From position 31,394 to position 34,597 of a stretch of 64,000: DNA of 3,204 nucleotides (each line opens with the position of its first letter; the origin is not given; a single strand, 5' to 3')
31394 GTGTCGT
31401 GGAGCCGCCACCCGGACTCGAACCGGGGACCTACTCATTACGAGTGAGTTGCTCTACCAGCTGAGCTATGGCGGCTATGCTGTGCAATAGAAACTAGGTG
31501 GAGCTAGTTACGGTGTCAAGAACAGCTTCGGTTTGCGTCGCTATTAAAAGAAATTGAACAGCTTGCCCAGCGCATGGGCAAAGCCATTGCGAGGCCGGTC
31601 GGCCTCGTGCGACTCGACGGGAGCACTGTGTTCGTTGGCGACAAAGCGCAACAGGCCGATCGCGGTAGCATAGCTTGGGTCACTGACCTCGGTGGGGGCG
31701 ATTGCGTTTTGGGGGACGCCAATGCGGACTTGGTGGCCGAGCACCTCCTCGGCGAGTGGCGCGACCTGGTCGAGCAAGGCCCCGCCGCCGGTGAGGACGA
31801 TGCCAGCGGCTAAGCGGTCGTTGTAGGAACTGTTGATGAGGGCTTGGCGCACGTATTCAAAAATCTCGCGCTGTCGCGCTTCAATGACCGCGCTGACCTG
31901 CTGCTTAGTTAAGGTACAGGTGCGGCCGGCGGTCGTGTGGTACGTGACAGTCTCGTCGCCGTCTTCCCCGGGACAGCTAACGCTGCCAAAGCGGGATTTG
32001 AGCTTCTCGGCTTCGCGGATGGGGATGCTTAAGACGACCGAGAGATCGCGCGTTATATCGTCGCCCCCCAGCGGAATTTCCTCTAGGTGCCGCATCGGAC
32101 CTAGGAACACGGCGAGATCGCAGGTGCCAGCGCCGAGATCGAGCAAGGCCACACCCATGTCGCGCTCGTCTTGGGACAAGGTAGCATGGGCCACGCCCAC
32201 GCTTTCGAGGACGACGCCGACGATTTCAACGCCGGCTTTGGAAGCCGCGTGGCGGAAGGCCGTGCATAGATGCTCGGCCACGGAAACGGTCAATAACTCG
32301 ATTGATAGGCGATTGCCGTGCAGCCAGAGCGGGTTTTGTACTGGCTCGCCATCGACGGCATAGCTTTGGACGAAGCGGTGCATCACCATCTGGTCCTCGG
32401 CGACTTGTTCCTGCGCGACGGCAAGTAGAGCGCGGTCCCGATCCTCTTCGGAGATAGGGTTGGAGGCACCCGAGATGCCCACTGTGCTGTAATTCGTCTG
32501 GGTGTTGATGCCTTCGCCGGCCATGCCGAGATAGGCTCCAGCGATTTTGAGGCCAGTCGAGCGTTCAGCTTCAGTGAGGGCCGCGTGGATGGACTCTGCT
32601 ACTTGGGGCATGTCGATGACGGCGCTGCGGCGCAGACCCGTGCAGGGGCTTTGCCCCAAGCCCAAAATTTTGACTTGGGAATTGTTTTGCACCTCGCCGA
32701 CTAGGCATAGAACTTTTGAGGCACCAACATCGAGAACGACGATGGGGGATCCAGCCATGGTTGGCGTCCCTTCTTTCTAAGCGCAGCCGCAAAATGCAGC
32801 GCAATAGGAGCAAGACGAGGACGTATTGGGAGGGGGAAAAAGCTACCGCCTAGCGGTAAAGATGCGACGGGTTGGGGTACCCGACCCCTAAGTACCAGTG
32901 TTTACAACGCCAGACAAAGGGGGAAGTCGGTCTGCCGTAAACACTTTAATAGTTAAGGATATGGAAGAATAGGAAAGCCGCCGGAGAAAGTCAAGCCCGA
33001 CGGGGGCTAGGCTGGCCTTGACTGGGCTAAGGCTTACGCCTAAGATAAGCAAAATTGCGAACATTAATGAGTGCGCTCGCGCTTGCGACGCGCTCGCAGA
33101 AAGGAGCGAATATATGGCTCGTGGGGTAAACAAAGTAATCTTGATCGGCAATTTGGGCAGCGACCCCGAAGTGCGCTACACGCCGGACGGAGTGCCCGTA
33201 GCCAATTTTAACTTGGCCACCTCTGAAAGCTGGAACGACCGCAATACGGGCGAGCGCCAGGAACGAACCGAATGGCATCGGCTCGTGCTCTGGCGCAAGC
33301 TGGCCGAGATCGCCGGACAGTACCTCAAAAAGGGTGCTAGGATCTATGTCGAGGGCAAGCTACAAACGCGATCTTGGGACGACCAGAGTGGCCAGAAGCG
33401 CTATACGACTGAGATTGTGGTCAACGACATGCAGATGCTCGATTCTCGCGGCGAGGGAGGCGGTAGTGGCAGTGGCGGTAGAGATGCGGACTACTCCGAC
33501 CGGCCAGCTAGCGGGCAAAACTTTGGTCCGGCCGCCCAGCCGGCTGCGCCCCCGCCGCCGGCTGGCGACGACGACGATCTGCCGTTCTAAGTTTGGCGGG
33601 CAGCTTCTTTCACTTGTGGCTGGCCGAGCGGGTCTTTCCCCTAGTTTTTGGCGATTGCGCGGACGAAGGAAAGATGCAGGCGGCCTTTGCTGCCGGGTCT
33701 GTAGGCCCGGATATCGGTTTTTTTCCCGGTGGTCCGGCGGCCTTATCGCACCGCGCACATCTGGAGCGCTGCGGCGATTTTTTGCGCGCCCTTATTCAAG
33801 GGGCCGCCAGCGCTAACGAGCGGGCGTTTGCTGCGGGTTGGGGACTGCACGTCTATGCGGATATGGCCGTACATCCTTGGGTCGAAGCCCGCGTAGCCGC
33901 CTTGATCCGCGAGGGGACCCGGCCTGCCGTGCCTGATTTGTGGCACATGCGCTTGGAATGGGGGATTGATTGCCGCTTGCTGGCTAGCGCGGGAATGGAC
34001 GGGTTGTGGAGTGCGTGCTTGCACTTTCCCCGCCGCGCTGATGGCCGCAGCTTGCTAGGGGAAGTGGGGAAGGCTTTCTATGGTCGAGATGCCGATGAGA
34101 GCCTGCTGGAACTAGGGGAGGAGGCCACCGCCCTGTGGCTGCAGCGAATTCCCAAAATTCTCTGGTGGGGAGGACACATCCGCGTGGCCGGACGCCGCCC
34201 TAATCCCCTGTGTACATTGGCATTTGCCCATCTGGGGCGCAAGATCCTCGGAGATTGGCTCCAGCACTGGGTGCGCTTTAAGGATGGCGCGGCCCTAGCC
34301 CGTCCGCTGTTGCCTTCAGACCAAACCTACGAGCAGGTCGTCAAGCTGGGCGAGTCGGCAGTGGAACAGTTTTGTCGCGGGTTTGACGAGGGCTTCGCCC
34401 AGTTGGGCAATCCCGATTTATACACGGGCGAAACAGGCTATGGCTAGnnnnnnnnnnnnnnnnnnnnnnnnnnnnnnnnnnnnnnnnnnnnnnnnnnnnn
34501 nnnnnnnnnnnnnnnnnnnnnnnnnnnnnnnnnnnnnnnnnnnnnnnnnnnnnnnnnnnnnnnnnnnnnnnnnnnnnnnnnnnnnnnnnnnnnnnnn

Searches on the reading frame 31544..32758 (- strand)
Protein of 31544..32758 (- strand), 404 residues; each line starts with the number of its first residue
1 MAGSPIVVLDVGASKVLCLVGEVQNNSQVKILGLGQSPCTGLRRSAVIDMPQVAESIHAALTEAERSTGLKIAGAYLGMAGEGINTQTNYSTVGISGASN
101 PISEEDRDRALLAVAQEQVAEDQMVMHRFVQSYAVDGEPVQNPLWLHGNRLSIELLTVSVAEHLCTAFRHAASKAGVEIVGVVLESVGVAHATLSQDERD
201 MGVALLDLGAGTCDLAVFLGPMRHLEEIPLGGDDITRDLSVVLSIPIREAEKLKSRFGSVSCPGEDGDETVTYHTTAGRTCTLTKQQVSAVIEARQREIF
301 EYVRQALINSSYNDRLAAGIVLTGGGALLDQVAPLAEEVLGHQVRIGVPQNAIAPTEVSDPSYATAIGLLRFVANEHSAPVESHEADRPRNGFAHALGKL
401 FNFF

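Call 23: search_protein_families(library=pfam, proteins=[window:31544-32758:-], max_evalue=0.001)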
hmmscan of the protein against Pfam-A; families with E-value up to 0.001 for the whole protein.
window:31544-32758:- (404 aa): 4 families
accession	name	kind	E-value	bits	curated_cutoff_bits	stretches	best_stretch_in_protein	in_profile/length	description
PF14450.12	FtsA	-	1.4e-33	116.4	31.8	1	204-368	1-127/127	Cell division protein FtsA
PF06723.19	MreB_Mbl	-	7.1e-13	48.5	27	1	166-347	110-304/327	MreB/Mbl protein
PF02491.25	SHS2_FTSA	-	8.7e-11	42.5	25.4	1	81-158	1-78/79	SHS2 domain inserted in FTSA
PF11104.14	PilM_2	-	0.00014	21.4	27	0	188-255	167-235/340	Type IV pilus assembly protein PilM;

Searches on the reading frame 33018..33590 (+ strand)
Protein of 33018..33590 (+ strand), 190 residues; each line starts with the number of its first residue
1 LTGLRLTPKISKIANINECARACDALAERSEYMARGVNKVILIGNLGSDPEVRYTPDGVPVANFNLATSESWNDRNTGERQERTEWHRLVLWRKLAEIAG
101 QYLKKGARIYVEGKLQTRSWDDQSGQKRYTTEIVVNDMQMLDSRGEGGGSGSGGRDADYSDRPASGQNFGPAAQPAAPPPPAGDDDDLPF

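Call 39: search_protein_families(library=pfam, proteins=[window:33018-33590:+], max_evalue=0.00001)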
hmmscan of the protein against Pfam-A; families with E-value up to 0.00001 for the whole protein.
window:33018-33590:+ (190 aa): 1 family
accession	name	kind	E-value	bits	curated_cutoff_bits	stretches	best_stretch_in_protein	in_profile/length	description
PF00436.31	SSB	-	7.9e-42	142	26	1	37-141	1-104/104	Single-strand binding protein family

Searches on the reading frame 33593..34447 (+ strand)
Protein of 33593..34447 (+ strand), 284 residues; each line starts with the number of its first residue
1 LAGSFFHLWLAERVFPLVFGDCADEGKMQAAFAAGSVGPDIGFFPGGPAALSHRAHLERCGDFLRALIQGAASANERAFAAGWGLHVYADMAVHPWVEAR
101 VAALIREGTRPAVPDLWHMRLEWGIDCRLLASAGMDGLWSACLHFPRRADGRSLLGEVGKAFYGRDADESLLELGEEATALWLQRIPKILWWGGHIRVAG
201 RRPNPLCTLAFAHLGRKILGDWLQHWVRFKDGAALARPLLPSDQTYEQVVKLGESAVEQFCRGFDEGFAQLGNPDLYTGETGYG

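Call 39: search_protein_families(library=pfam, proteins=[window:33593-34447:+], max_evalue=0.00001)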
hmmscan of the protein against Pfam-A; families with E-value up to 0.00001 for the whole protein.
window:33593-34447:+ (284 aa): 1 family
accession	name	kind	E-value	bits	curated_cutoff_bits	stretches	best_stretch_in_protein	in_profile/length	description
PF00882.24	Zn_dep_PLPC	-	4.2e-13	50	26.8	1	7-131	2-126/167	Zinc dependent phospholipase C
